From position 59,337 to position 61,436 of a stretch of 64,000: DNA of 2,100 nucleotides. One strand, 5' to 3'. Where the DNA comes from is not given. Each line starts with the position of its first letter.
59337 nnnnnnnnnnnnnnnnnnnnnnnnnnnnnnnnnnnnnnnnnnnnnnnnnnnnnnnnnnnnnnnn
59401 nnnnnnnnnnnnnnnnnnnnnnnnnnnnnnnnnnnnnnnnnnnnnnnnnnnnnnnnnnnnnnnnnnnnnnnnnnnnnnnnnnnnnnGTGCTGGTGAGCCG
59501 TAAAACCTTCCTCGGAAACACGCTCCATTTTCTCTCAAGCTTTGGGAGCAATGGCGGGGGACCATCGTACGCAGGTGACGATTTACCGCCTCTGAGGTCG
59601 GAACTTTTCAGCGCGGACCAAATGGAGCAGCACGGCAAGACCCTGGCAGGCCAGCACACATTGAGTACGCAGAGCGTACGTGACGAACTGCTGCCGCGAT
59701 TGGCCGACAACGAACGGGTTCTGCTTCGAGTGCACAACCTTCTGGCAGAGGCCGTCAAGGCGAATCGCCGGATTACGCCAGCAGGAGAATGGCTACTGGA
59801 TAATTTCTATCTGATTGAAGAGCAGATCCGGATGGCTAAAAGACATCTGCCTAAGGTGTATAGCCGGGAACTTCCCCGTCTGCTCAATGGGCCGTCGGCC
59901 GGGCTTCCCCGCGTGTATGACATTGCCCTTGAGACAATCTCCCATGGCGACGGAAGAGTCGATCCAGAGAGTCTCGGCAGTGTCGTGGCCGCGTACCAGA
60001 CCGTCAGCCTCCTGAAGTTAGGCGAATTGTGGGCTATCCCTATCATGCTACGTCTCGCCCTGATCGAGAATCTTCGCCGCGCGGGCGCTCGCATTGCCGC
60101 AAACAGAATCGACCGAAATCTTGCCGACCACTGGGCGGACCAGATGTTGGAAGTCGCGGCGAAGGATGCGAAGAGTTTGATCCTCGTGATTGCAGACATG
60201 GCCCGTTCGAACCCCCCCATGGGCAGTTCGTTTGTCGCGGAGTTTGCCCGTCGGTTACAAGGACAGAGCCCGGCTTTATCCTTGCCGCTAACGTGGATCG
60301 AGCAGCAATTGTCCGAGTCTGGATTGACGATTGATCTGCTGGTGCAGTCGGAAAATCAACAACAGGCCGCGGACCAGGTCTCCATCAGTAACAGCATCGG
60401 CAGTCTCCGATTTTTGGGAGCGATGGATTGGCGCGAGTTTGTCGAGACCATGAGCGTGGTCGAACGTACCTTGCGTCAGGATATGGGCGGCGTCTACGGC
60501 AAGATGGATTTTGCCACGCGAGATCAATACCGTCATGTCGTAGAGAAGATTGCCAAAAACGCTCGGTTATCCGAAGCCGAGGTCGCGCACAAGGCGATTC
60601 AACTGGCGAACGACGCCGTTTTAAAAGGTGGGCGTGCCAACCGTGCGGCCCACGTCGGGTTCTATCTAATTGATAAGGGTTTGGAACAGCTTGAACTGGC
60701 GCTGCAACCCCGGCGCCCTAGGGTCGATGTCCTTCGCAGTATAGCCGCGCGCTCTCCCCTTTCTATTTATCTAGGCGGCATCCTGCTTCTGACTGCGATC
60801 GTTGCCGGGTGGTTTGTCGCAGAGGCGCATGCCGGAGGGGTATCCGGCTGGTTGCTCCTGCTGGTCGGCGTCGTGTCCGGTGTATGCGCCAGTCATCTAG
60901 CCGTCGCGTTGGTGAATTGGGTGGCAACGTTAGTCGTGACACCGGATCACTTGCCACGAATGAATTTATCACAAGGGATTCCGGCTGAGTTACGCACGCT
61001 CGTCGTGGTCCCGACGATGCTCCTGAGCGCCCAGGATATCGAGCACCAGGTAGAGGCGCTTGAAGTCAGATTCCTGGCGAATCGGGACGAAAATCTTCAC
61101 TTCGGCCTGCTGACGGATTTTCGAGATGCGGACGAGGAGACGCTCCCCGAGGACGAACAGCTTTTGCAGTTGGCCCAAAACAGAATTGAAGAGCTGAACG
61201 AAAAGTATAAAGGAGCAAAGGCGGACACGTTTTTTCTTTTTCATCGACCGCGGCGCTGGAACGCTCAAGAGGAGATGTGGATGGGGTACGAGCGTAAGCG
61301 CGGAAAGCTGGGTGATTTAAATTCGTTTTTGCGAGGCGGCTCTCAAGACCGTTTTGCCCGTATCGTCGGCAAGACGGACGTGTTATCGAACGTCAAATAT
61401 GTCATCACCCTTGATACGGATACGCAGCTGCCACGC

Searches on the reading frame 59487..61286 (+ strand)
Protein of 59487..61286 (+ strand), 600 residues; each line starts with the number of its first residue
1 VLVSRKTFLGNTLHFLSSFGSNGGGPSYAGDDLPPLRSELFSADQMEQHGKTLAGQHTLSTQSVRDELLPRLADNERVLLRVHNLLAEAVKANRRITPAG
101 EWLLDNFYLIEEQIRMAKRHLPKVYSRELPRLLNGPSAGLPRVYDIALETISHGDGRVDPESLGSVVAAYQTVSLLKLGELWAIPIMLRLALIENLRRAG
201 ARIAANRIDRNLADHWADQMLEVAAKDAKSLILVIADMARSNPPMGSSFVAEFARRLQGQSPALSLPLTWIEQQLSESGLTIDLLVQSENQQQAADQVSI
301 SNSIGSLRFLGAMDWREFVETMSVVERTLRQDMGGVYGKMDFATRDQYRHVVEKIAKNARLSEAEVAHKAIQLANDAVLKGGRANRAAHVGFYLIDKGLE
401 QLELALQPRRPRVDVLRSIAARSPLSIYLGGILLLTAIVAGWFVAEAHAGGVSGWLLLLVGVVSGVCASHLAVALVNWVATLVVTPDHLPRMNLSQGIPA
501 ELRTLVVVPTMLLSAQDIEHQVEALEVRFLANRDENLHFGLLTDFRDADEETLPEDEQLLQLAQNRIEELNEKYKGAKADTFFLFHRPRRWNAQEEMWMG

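Call 25: find_related_loci(query=window:59487-61286:+, collection=metagenome_contigs, flank=4000)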
Query window:59487-61286:+ (600 aa) in metagenome_contigs; peptide patterns used: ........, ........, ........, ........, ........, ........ (x = any residue, [..] = any of these).
600 stretches matched a pattern (row limit reached: there are more); 597 encode a relative of the query (tblastn E <= 1e-3); the best 80 are kept; 80 distinct loci.
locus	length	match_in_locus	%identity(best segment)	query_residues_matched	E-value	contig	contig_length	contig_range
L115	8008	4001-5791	74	3-600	0e+0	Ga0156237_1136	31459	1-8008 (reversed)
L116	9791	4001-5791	71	3-600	0e+0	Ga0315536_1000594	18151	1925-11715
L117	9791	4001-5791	71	3-600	0e+0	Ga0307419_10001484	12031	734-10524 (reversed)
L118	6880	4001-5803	72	3-600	0e+0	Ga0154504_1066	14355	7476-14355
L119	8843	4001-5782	71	4-600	0e+0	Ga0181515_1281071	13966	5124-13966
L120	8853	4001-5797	71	1-600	0e+0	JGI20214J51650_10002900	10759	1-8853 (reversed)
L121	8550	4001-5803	73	3-600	0e+0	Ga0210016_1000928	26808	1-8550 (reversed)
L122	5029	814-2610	70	1-600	0e+0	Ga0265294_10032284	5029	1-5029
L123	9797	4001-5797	70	1-600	0e+0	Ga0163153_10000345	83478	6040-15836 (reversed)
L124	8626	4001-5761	72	13-600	0e+0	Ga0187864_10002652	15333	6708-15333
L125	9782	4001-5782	71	4-600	0e+0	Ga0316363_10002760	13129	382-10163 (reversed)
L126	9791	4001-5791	69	3-600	0e+0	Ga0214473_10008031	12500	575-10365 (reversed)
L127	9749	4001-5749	71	17-600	0e+0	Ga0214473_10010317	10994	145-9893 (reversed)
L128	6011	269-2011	73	22-600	0e+0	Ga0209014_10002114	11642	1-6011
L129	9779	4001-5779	70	7-600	0e+0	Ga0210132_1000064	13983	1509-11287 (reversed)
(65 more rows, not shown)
